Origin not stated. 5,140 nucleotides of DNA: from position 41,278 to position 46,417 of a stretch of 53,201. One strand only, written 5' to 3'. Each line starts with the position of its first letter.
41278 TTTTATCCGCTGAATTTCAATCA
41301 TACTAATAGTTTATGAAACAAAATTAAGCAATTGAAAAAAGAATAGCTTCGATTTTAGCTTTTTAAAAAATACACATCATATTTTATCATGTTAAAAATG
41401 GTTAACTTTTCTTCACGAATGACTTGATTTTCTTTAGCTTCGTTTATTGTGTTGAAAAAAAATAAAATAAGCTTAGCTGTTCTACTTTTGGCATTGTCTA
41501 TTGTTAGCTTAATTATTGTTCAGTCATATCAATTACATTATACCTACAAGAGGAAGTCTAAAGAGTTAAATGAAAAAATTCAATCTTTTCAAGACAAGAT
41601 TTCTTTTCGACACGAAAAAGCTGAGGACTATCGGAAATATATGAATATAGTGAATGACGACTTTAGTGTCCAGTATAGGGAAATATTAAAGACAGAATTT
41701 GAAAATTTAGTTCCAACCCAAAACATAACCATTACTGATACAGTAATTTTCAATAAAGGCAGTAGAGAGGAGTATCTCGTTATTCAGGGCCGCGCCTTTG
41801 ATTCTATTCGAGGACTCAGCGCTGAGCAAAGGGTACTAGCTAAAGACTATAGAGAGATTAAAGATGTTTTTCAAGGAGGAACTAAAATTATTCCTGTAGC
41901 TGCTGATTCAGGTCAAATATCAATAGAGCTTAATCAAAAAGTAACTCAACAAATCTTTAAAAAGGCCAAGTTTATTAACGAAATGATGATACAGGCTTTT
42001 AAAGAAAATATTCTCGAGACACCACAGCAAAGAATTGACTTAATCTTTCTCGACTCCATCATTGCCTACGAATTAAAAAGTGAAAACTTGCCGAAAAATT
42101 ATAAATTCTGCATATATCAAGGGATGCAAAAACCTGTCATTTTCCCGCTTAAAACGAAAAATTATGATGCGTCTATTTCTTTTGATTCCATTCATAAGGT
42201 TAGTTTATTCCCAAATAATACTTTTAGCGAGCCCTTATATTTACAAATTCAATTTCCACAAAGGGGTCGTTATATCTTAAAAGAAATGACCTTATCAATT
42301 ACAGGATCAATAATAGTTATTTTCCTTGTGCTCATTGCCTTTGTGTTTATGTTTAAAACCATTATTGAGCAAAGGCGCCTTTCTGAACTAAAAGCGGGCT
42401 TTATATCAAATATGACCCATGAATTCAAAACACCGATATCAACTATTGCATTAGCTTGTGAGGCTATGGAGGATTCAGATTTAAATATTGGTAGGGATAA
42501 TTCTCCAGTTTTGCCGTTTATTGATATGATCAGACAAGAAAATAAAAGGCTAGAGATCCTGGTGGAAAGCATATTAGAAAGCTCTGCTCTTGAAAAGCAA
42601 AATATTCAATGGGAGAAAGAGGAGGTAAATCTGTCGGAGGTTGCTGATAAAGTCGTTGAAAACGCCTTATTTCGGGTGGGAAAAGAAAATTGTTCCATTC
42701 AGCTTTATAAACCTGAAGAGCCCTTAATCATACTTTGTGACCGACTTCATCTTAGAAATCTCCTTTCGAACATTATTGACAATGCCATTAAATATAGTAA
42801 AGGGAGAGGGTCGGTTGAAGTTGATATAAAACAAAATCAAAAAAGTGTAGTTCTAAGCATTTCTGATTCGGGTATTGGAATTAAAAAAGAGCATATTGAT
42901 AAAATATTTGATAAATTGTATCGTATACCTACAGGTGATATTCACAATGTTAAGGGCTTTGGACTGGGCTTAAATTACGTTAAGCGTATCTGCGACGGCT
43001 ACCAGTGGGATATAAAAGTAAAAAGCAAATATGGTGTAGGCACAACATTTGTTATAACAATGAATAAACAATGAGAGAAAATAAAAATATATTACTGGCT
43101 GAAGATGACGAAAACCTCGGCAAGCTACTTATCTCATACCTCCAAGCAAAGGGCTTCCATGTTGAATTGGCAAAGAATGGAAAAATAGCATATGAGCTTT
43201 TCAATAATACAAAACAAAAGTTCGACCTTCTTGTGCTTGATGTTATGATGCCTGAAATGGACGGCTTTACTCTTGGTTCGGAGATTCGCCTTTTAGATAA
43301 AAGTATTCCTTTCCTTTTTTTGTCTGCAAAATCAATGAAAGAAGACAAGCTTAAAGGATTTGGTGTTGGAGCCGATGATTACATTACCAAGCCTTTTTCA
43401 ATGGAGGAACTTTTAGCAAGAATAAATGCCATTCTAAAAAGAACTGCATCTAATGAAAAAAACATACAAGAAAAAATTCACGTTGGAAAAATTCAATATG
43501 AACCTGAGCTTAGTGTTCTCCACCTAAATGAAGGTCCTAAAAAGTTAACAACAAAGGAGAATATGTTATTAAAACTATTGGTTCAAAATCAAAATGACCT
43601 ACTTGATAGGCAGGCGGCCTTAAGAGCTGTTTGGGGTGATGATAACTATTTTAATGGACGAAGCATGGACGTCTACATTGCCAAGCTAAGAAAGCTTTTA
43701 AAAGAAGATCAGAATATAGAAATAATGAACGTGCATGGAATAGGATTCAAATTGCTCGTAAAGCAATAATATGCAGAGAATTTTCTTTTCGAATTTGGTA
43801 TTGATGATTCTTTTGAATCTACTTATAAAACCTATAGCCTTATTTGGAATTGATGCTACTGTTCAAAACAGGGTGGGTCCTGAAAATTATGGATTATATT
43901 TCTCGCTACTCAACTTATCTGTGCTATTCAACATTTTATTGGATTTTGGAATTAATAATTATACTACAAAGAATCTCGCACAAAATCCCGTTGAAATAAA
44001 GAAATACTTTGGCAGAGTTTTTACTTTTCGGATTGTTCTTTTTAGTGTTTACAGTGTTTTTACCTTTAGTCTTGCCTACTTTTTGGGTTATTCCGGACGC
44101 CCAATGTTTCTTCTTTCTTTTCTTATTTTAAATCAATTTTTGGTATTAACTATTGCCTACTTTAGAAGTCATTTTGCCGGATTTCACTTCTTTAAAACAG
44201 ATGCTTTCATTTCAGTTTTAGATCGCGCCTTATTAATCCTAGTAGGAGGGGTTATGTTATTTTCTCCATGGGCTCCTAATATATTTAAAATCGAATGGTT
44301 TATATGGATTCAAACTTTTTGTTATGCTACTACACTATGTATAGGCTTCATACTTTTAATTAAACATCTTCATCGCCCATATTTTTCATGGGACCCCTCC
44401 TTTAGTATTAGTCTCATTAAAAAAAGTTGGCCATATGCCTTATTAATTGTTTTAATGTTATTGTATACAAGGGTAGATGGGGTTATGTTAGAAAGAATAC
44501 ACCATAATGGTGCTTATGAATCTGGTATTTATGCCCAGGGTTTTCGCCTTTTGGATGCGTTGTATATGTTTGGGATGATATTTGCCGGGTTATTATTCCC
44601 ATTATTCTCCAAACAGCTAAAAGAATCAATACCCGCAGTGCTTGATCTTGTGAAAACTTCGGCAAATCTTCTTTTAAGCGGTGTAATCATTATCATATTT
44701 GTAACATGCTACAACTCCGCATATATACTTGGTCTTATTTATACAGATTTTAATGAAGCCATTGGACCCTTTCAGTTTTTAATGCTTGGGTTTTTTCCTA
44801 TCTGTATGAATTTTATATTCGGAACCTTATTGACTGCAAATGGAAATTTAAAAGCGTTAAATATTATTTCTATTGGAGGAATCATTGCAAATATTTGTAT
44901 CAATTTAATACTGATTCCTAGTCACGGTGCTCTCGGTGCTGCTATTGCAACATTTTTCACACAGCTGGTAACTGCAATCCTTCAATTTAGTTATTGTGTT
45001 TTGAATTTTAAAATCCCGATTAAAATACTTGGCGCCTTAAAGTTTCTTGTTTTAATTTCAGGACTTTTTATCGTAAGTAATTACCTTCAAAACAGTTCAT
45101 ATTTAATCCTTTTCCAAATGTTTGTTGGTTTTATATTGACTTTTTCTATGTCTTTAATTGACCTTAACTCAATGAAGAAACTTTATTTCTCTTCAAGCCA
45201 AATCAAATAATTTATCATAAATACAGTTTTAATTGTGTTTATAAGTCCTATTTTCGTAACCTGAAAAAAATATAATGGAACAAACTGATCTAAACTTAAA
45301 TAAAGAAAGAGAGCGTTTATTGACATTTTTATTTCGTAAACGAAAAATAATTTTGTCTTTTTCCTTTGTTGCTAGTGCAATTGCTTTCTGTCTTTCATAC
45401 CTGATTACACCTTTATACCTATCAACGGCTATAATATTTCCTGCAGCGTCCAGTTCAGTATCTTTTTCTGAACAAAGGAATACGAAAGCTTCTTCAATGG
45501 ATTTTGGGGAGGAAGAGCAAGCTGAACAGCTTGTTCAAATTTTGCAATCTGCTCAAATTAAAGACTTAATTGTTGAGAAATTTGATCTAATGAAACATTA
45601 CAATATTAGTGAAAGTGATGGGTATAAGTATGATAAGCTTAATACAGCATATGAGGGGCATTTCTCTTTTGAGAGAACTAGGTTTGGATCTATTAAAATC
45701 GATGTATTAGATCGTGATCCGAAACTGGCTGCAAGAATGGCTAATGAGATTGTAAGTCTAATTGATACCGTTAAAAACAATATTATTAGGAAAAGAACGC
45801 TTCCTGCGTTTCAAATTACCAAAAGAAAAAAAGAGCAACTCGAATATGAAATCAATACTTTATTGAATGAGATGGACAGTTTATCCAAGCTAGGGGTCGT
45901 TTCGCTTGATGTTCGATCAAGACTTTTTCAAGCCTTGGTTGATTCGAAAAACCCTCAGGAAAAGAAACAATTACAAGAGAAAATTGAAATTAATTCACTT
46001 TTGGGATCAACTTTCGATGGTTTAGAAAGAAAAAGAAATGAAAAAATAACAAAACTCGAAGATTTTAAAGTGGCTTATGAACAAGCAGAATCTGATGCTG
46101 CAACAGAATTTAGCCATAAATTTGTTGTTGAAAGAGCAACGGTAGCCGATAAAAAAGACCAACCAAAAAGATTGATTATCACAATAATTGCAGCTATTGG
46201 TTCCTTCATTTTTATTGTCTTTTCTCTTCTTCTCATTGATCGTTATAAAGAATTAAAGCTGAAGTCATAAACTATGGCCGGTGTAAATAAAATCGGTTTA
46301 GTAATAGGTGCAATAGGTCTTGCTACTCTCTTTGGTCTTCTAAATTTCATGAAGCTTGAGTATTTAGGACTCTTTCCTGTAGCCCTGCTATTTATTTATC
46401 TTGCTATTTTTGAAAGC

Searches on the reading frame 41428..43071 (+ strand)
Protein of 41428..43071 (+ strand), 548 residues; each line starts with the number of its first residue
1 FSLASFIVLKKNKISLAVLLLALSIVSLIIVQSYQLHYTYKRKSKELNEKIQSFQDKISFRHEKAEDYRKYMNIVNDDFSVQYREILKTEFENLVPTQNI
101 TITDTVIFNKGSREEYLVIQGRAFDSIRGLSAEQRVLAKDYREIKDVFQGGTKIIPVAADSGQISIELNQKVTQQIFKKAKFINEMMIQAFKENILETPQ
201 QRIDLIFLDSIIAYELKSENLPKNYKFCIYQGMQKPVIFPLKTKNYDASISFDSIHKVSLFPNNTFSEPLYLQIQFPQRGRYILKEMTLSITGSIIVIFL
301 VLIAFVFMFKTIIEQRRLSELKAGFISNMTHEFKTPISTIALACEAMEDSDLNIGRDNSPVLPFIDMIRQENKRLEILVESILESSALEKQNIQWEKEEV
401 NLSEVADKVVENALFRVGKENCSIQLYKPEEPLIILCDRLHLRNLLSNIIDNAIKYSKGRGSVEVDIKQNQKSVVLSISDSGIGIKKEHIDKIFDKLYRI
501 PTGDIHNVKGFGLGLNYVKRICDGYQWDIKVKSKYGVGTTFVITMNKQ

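Call 56: search_protein_families(library=pfam, proteins=[window:41428-43071:+], max_evalue=0.0001)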
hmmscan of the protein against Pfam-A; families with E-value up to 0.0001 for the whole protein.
window:41428-43071:+ (548 aa): 3 families
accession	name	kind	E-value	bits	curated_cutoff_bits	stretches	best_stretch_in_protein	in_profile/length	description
PF02518.31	HATPase_c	-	9.9e-25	87.6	26.4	1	438-546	2-108/111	Histidine kinase-, DNA gyrase B-, and HSP90-like ATPase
PF00512.31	HisKA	-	6.9e-11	42.5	26.9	1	322-389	2-64/66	His Kinase A (phospho-acceptor) domain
PF14501.12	HATPase_c_5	-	1.6e-05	25.2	22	1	442-534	6-91/102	GHKL domain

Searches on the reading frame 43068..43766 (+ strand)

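Call 56: search_protein_families(library=pfam, proteins=[window:43068-43766:+], max_evalue=0.0001)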
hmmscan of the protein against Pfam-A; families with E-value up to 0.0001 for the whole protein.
window:43068-43766:+ (233 aa): 2 families
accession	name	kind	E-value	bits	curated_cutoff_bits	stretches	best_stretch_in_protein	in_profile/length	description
PF00072.30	Response_reg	-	4.5e-27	94.8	30.2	1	8-120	1-111/111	Response regulator receiver domain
PF00486.34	Trans_reg_C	-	1.8e-16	60.4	26.2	1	159-229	5-77/77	Transcriptional regulatory protein, C terminal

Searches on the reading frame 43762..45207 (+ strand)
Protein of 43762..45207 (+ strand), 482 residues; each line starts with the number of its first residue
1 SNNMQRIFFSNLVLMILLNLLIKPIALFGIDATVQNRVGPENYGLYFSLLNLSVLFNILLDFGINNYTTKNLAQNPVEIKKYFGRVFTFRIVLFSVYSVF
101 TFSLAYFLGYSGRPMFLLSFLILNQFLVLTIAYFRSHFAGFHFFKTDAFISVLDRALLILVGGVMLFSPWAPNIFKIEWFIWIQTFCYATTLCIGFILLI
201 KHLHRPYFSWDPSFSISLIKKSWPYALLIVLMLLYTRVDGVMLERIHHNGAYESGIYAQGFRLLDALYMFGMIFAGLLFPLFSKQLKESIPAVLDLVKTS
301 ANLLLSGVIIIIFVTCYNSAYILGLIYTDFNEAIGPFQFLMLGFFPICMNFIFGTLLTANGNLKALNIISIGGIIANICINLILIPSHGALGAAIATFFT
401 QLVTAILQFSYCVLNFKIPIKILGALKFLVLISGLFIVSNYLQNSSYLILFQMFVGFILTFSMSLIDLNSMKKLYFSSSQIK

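Call 56: search_protein_families(library=pfam, proteins=[window:43762-45207:+], max_evalue=0.0001)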
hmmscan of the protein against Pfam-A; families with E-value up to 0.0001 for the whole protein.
window:43762-45207:+ (482 aa): 1 family
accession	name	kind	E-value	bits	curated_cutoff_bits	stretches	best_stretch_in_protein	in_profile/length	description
PF01943.22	Polysacc_synt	-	1.4e-18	67.8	28.2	1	15-284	8-272/274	Polysaccharide biosynthesis protein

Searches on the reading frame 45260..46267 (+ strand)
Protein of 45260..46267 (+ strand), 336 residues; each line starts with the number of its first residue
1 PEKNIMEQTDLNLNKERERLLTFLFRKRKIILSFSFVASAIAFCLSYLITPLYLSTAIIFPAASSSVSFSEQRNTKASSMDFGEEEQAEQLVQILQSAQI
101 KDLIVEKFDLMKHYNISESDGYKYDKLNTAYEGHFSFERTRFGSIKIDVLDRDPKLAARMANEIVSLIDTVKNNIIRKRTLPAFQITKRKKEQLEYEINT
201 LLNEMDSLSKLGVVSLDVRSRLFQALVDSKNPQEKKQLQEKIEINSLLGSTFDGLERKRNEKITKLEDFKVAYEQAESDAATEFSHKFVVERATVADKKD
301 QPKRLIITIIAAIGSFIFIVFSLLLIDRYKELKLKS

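Call 56: search_protein_families(library=pfam, proteins=[window:45260-46267:+], max_evalue=0.0001)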
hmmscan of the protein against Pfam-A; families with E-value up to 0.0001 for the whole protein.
window:45260-46267:+ (336 aa): 1 family
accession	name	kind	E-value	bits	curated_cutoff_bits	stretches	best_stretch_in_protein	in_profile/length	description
PF02706.20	Wzz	-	2.9e-07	31.1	25.5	1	19-102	7-85/91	Chain length determinant protein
